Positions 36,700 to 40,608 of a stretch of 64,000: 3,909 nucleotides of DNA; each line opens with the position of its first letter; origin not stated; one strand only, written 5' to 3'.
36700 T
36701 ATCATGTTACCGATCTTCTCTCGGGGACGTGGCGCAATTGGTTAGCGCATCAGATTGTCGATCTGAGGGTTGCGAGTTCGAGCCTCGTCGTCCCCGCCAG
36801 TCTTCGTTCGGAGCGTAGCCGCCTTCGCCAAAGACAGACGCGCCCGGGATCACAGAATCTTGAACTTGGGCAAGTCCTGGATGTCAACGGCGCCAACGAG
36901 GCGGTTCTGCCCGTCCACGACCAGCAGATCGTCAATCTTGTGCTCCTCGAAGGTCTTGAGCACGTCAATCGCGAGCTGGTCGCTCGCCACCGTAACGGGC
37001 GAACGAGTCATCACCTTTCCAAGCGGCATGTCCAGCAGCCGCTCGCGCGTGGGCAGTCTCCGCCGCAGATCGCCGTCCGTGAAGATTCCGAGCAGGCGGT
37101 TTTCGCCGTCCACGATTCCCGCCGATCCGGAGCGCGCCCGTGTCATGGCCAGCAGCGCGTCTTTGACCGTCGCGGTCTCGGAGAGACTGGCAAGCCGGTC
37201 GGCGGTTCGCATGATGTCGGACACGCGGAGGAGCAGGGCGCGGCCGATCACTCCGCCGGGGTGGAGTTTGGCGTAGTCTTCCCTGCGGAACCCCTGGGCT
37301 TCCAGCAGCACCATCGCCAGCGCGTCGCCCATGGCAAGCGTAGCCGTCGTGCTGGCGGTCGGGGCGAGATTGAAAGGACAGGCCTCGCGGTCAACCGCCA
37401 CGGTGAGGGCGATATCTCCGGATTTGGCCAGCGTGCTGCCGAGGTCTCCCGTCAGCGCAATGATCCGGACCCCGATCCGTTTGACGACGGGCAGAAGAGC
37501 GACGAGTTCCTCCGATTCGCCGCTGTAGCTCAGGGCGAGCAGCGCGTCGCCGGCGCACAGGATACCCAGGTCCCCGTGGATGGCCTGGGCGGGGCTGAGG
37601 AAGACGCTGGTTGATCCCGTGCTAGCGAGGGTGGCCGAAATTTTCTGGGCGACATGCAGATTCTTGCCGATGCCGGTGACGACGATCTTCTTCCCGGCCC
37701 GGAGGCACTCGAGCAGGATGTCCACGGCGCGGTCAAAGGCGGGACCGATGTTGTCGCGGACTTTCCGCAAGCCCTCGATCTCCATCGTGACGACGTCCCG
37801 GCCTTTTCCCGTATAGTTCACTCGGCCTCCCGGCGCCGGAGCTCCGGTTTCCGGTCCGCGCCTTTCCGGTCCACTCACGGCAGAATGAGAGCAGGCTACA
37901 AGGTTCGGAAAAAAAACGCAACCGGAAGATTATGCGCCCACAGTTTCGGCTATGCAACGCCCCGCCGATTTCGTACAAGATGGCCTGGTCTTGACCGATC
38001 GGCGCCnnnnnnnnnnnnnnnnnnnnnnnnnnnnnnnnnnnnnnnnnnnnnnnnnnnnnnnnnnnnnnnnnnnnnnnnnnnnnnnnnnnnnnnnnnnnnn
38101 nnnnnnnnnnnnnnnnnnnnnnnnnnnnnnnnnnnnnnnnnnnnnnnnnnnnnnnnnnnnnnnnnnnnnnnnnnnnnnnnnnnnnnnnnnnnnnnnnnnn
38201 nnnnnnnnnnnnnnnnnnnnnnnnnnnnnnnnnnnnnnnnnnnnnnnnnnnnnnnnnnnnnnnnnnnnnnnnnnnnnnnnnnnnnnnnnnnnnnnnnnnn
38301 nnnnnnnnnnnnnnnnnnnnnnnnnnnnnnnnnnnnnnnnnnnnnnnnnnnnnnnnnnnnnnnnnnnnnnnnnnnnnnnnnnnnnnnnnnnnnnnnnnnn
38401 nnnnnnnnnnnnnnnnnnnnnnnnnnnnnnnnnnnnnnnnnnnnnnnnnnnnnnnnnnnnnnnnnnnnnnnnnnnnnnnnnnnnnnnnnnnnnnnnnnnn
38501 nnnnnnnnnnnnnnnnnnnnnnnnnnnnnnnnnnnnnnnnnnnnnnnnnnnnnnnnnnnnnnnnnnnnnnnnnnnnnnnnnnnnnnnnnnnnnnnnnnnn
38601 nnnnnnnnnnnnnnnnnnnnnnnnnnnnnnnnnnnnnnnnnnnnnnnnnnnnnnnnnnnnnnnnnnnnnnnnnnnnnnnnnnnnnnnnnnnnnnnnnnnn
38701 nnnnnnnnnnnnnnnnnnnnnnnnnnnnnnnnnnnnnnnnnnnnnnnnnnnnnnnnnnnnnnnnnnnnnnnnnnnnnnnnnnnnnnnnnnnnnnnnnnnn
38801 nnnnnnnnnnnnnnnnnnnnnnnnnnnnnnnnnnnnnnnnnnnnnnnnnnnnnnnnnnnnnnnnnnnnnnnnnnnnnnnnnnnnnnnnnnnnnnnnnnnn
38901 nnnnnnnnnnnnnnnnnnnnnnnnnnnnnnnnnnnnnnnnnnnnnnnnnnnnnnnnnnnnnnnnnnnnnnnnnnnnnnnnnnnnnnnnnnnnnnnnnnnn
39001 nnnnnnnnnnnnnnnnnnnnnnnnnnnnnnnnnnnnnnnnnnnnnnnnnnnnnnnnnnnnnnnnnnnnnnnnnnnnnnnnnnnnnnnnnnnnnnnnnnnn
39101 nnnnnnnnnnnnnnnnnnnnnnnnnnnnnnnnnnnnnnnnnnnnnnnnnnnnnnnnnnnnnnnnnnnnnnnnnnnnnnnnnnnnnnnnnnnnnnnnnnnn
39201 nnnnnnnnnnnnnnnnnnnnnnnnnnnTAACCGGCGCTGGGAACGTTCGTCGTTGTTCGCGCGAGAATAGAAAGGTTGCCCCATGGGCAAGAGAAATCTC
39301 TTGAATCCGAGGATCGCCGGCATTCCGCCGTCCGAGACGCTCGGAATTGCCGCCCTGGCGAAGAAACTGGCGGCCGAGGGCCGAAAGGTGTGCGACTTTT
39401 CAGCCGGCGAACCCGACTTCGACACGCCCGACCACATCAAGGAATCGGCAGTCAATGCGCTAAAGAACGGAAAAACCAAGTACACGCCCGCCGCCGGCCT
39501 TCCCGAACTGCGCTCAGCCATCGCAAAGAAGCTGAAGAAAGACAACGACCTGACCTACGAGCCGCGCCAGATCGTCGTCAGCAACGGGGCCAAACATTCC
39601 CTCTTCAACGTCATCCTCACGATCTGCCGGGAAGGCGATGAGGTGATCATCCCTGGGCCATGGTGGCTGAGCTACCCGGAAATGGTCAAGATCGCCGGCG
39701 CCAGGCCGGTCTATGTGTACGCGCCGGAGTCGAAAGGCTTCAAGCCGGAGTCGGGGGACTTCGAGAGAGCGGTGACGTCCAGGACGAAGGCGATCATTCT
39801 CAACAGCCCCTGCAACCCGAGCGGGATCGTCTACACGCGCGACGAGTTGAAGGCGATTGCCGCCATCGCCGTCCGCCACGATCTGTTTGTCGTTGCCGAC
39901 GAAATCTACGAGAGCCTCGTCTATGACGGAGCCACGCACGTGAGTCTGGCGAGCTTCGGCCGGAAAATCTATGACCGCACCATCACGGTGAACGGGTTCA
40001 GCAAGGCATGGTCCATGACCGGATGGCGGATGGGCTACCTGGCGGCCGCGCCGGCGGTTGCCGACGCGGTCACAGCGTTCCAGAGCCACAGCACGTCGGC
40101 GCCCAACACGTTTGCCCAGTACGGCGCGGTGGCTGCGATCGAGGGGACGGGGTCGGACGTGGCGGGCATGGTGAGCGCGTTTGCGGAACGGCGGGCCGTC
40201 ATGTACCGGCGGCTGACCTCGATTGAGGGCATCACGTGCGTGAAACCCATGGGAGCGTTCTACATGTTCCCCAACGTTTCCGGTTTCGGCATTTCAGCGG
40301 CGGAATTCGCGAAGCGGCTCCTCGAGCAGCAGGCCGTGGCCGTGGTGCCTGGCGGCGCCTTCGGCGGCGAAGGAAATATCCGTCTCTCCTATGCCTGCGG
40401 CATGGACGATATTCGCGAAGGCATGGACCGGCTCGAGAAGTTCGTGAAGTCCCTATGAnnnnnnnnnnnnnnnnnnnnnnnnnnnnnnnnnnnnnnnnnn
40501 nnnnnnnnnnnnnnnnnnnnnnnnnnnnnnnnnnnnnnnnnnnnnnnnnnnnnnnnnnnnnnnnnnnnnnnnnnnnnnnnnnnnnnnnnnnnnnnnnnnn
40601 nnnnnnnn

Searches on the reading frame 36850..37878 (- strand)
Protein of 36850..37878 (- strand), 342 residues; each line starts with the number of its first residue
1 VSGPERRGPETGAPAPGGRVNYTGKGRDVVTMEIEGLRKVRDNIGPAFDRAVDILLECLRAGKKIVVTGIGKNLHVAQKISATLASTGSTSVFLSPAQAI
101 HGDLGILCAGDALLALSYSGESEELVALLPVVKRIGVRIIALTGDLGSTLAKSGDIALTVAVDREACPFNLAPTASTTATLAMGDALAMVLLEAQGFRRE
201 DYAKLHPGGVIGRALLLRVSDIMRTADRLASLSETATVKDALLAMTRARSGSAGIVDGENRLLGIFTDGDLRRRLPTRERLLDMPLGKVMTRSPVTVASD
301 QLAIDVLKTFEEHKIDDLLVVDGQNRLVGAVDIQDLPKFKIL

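Call 12: search_protein_families(library=pfam, proteins=[window:36850-37878:-], max_evalue=0.001)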
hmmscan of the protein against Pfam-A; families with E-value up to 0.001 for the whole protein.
window:36850-37878:- (342 aa): 3 families
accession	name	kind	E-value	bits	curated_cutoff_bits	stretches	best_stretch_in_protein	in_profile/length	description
PF01380.27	SIS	-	3e-25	89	25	1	62-189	5-130/131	SIS domain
PF00571.33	CBS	-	4.1e-20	72.3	24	2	287-336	2-51/57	CBS domain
PF13580.11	SIS_2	-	1.2e-09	38.8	27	1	109-144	103-138/138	SIS domain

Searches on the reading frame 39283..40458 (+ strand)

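Call 12: search_protein_families(library=pfam, proteins=[window:39283-40458:+], max_evalue=0.001)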
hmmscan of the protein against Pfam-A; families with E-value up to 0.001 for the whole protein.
window:39283-40458:+ (391 aa): 2 families
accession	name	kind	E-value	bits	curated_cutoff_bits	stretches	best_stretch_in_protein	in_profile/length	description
PF00155.27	Aminotran_1_2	-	1.3e-74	252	19.7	1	35-382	2-359/361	Aminotransferase class I and II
PF01041.23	DegT_DnrJ_EryC1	-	7.8e-08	32.4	19.8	1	97-206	43-145/360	DegT/DnrJ/EryC1/StrS aminotransferase family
